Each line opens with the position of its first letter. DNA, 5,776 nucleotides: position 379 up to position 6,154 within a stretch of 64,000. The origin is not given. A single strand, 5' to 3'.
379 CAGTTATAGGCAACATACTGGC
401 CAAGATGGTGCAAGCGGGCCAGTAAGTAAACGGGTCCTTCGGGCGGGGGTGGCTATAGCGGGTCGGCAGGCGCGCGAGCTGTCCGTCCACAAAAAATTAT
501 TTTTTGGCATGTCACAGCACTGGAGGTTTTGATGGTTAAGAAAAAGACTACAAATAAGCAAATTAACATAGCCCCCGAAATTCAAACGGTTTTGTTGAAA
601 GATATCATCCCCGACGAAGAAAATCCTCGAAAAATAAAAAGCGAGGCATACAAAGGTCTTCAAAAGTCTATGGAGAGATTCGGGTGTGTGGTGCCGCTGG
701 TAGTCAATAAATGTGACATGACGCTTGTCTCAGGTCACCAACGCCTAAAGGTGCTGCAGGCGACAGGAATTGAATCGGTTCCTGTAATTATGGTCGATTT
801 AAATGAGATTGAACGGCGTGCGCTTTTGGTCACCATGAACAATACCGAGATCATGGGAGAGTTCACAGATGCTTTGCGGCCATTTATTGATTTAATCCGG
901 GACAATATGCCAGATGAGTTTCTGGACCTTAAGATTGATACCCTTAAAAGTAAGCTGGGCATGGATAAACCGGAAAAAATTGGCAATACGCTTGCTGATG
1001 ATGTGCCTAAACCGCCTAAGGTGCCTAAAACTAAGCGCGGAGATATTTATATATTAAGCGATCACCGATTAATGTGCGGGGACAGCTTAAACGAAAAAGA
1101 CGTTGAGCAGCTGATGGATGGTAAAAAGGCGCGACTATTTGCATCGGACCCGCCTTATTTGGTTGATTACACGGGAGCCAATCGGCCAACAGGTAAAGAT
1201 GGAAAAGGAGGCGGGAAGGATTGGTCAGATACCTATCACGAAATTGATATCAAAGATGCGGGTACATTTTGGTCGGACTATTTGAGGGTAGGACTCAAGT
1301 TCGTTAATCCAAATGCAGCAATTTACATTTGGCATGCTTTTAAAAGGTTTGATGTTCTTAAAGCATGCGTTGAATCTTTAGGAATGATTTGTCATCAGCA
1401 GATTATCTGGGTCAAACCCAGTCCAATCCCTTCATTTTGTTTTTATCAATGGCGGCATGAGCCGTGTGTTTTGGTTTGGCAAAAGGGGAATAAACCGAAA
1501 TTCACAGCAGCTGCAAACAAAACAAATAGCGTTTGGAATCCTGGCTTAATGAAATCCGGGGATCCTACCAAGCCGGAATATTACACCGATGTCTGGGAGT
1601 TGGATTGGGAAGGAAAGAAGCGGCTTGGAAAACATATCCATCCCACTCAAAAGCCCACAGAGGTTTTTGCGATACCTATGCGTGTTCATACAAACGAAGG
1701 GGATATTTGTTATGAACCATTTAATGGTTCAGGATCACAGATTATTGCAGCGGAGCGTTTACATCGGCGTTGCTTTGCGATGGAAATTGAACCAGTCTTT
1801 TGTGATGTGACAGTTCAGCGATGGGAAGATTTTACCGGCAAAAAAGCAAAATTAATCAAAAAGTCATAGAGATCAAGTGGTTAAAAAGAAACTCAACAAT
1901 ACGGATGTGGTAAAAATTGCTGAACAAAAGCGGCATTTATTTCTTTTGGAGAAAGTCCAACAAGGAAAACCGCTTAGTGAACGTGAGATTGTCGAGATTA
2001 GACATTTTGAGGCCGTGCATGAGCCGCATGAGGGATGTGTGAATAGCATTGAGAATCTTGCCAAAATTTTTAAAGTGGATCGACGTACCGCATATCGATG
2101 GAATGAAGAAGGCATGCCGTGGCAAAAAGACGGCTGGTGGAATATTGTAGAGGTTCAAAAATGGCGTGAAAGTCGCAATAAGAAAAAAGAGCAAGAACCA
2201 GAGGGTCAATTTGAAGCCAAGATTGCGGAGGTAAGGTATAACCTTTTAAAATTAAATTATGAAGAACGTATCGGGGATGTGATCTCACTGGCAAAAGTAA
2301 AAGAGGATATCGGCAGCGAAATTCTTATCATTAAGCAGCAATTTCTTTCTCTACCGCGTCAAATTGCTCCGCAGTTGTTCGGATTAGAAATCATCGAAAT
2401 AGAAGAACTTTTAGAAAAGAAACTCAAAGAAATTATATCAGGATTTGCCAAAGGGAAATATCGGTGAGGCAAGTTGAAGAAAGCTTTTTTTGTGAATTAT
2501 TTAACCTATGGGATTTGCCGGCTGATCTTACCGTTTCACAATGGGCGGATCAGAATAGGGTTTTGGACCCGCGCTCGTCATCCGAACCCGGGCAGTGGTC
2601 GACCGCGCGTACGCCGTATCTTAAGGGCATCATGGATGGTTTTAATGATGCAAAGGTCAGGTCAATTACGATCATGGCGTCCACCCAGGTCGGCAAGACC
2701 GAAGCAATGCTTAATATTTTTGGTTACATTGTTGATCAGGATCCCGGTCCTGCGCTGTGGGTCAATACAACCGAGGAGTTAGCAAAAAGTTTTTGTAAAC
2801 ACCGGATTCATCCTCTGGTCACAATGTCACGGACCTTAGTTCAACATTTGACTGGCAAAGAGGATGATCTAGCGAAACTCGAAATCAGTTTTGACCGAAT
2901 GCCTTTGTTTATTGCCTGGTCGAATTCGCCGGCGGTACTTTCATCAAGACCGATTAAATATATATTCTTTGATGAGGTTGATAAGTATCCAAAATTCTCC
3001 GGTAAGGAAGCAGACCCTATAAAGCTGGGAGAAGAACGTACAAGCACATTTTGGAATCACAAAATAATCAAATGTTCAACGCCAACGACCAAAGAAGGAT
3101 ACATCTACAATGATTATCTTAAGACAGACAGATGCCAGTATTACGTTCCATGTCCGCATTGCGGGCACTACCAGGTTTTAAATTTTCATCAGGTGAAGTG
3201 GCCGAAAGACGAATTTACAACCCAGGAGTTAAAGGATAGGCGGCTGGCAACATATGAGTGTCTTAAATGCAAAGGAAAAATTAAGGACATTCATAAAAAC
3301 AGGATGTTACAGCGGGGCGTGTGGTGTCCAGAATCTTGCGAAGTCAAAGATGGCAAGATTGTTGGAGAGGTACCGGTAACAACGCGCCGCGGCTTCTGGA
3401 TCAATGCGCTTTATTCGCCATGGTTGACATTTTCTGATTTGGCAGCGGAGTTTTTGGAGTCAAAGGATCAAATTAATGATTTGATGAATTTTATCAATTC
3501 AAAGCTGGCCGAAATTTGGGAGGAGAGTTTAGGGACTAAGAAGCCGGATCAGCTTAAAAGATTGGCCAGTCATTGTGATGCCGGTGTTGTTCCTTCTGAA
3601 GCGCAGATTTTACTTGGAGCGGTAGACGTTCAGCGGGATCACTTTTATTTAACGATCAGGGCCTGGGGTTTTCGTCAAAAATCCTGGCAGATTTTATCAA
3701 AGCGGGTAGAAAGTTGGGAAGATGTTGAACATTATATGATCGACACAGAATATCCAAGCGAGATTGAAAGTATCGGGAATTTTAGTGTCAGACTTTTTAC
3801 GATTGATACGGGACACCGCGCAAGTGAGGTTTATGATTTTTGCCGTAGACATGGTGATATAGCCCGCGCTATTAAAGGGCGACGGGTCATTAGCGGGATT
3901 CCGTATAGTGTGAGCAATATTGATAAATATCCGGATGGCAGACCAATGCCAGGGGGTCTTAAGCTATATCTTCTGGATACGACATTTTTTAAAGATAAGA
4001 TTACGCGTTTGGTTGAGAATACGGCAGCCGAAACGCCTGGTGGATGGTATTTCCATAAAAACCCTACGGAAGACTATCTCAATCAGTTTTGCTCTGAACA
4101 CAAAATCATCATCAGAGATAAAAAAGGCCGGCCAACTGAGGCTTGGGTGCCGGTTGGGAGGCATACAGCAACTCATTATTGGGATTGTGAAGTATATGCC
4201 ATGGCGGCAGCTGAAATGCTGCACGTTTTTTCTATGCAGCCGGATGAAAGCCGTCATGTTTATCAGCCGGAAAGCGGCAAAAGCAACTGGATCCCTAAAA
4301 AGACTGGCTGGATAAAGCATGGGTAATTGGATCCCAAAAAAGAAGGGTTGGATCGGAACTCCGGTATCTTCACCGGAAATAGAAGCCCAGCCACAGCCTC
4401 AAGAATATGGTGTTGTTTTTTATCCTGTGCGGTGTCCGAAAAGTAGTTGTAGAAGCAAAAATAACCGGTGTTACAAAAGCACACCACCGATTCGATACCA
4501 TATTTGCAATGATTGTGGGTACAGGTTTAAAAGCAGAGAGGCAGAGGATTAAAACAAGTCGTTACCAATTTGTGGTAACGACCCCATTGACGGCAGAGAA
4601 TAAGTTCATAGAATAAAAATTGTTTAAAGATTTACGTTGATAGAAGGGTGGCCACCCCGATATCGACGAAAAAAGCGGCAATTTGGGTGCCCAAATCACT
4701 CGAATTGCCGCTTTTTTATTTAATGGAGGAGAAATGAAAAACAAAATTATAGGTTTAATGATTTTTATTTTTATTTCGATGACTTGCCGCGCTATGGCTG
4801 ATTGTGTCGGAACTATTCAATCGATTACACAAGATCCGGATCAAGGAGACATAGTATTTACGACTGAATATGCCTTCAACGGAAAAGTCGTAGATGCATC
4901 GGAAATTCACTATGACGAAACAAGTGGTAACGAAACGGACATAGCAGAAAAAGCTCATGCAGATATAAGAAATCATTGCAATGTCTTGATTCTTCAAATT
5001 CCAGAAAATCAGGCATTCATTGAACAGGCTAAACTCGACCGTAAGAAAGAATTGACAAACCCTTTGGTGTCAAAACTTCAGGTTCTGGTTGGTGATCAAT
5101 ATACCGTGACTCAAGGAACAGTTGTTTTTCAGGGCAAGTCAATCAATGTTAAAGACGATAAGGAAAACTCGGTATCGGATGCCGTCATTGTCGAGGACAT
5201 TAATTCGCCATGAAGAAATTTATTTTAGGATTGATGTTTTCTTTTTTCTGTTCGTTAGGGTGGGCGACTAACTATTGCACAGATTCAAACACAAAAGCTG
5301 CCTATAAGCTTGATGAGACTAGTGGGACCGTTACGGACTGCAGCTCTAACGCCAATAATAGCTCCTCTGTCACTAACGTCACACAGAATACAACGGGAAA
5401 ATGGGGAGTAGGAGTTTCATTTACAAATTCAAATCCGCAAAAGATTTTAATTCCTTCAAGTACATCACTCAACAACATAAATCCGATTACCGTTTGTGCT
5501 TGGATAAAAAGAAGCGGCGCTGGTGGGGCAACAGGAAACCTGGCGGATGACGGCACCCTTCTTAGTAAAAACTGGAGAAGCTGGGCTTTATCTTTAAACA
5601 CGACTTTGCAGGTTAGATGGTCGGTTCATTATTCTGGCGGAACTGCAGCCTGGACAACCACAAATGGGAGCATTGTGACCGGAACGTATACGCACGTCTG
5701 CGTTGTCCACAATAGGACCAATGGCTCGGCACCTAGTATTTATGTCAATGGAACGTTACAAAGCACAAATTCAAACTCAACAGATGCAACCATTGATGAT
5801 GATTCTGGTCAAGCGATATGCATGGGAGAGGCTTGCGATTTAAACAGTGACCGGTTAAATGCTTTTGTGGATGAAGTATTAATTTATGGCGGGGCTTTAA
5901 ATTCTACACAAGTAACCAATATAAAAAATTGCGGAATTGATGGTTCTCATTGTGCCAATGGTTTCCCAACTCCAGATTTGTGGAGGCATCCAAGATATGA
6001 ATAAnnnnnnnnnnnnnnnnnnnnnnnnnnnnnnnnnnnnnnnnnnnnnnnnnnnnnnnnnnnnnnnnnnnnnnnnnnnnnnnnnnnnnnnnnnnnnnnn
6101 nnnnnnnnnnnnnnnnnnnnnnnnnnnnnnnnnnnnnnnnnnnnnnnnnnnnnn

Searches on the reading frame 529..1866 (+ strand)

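Call 16: search_protein_families(library=pfam, proteins=[window:529-1866:+], max_evalue=0.001)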
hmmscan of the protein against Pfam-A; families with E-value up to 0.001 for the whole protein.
window:529-1866:+ (446 aa): 2 families
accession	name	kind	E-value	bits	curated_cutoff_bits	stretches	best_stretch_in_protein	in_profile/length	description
PF01555.25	N6_N4_Mtase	-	9.7e-21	75.2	26.7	1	204-428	4-219/221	DNA methylase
PF02195.25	ParB_N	-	2.2e-07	31.2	26.3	1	17-96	2-85/95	ParB N-terminal domain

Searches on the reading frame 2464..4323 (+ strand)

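Call 9: search_protein_families(library=pfam, proteins=[window:2464-4323:+], max_evalue=0.1)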
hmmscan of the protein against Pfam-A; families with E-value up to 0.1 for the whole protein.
window:2464-4323:+ (620 aa): 6 families
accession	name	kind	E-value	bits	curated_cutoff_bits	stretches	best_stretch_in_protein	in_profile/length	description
PF05876.18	GpA_ATPase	-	4.7e-72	243.1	25.6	1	39-287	1-247/247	Phage terminase large subunit gpA, ATPase domain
PF20454.4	GpA_nuclease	-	7.1e-56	190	22.5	1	309-588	2-289/294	Terminase large subunit gpA, endonuclease domain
PF14353.12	CpXC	-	0.02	15.3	25.4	1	228-274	1-48/121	CpXC protein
PF09963.14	DUF2197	-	0.027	15.2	22.2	1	248-281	16-49/56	Uncharacterized protein conserved in bacteria (DUF2197)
PF14354.12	Lar_restr_allev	-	0.051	14.3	28.6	1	229-271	5-33/58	Restriction alleviation protein Lar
PF00270.35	DEAD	-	0.087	13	26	0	66-175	15-129/167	DEAD/DEAH box helicase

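Call 10: search_protein_families(library=phrogs, proteins=[window:2464-4323:+], max_evalue=0.01)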
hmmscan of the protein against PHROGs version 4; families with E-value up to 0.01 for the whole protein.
window:2464-4323:+ (620 aa): 11 families
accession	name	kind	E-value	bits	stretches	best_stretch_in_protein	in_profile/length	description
phrog_15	-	head and packaging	4e-173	579.7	1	10-592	343-927/1330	terminase large subunit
phrog_675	-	head and packaging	2.6e-33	116.1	1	22-467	22-442/576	terminase large subunit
phrog_21311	-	head and packaging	6.5e-25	89.3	1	103-294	3-196/218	terminase large subunit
phrog_3925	-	head and packaging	3.3e-21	76.6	1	22-120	40-136/150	terminase large subunit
phrog_15657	-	unknown function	1.9e-15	58.1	1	303-510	22-228/230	-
phrog_4145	-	head and packaging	1.4e-10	41.9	1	19-120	25-124/209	terminase large subunit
phrog_16406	-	unknown function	9.3e-10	38.8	1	225-410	19-207/601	-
phrog_12876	-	head and packaging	1.9e-06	28.7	1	103-244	2-134/235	terminase large subunit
phrog_33134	-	head and packaging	2.9e-06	28.6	1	262-358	22-117/132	terminase large subunit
phrog_3028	-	unknown function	0.00015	22.7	1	443-584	21-159/203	-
phrog_23163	-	unknown function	0.0043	17.8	1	34-123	35-125/130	-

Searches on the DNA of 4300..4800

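Call 79: search_rna_families(source=window, start=4300, end=4800, threshold=evalue, max_evalue=1)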
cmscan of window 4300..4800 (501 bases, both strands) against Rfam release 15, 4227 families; matches with E-value up to 1: 7.
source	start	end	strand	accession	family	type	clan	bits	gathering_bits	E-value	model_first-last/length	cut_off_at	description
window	4659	4727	+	RF00885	MIR821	Gene; miRNA;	-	20.2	249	0.16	1-275/275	no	MIR821 microRNA precursor family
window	4666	4720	+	RF04134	MIR7504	Gene; miRNA;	-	19.4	83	1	1-124/124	no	MIR7504 microRNA precursor family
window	4659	4727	-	RF00885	MIR821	Gene; miRNA;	-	19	249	0.29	1-275/275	no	MIR821 microRNA precursor family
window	4623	4712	+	RF00116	C0465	Gene; sRNA;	-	18.6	40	0.87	1-78/78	no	C0465 RNA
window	4653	4736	-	RF04079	MIR161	Gene; miRNA;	-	18.4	90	0.33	1-136/136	no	MIR161 microRNA precursor family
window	4670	4716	+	RF04079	MIR161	Gene; miRNA;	-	17.9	90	0.48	23-117/136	no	MIR161 microRNA precursor family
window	4613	4726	-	RF01808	MicX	Gene; sRNA;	-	15.2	75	0.67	1-194/194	no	MicX Vibrio cholerae sRNA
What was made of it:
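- Tried and rejected: Intergenic element: an Rfam search found only chance hits (call 79).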

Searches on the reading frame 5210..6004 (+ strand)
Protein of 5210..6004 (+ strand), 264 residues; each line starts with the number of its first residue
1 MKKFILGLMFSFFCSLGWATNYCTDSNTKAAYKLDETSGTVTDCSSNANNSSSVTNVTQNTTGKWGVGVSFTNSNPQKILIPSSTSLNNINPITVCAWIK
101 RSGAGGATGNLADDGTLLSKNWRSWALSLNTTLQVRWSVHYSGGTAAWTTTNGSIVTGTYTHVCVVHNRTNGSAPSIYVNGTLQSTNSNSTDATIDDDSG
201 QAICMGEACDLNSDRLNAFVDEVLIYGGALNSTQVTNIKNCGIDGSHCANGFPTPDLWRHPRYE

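Call 9: search_protein_families(library=pfam, proteins=[window:5210-6001:+], max_evalue=0.1)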
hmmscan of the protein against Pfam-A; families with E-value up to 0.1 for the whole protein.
window:5210-6001:+ (264 aa): 3 families
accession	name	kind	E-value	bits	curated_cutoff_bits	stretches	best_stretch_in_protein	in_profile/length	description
PF13385.13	Laminin_G_3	-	1.3e-21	77.7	27.6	1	77-235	5-150/151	Concanavalin A-like lectin/glucanases superfamily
PF22925.3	TS_C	-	0.0021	18.2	27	1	122-232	96-201/202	Trans-sialidase, C-terminal domain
PF24981.1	Beta-prop_ATRN-LZTR1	-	0.0028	17.4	50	1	141-192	128-177/289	Attractin/LZTR1 beta-propeller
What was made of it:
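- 5210..6004 (+): Upstream partner gene: a LamG (Laminin_G_3) lectin-like protein with a signal peptide. Pfam E 1.3e-21 (call 9).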

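Call 10: search_protein_families(library=phrogs, proteins=[window:5210-6001:+], max_evalue=0.01)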
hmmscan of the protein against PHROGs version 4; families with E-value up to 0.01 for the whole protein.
window:5210-6001:+ (264 aa): 1 family
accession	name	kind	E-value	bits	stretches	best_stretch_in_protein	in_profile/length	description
phrog_18503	-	unknown function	2.3e-11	43.7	1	15-240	491-708/844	-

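Call 60: search_protein_families(library=ncbifam, proteins=[window:5210-6001:+], max_evalue=0.01)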
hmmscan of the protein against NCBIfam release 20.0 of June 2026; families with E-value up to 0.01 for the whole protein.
window:5210-6001:+ (264 aa): 0 families

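Call 85: find_encoding_contigs(protein=window:5210-6004:+, flank=6000, max_places=4)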
Protein window:5210-6004:+ (264 aa): 2 contigs read that carry it; 1 place shown.
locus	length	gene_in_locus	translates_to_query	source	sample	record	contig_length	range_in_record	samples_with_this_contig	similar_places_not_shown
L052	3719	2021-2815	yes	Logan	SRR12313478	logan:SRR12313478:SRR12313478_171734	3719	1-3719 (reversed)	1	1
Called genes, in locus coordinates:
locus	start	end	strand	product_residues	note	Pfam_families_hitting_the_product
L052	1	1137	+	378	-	?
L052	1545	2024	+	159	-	-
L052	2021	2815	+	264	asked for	PF13385:Laminin_G_3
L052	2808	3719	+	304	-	?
